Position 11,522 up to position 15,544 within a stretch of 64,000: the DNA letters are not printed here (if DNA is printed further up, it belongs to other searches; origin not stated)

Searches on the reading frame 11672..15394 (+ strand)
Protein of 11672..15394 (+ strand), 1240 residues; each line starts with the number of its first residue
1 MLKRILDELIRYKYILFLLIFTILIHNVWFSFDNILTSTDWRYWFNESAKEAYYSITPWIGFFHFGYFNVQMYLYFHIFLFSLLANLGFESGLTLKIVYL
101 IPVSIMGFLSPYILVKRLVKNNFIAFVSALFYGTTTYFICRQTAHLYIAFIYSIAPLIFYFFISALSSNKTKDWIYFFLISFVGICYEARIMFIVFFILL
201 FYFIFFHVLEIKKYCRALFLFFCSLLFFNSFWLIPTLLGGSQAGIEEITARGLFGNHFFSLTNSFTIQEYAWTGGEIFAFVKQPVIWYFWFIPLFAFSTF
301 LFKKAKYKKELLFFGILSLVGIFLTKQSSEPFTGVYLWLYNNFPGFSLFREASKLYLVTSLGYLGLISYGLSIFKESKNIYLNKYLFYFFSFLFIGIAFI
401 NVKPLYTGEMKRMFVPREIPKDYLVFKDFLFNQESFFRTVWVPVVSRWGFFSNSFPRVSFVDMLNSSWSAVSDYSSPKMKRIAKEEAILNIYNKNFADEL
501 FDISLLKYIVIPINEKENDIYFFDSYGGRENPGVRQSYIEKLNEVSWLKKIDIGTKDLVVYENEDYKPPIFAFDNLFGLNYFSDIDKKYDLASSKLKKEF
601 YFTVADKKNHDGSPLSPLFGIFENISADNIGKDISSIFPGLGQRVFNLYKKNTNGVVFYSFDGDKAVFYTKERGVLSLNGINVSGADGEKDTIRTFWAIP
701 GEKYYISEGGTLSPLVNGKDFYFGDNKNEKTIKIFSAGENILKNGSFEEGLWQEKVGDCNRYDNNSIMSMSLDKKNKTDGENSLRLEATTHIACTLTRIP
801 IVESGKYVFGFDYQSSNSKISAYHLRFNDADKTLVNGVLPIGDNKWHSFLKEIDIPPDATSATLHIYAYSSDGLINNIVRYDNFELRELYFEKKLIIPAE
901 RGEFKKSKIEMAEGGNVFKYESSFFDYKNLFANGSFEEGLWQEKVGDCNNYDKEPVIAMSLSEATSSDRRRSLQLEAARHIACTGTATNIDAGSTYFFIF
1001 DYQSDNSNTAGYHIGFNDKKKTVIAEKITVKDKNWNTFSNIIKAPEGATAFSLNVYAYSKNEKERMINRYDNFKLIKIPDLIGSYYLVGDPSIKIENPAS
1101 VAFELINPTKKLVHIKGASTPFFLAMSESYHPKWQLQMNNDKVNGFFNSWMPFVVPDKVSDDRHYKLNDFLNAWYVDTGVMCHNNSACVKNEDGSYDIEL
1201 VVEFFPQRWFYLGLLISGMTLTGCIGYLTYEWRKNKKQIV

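Call 21: search_protein_families(library=pfam, proteins=[window:11672-15394:+], max_evalue=0.001)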
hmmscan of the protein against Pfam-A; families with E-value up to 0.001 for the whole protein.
window:11672-15394:+ (1240 aa): 1 family
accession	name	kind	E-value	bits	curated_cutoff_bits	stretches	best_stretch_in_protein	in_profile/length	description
PF02018.23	CBM_4_9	-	2.6e-08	34.7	25.9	0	740-868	2-131/136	Carbohydrate binding domain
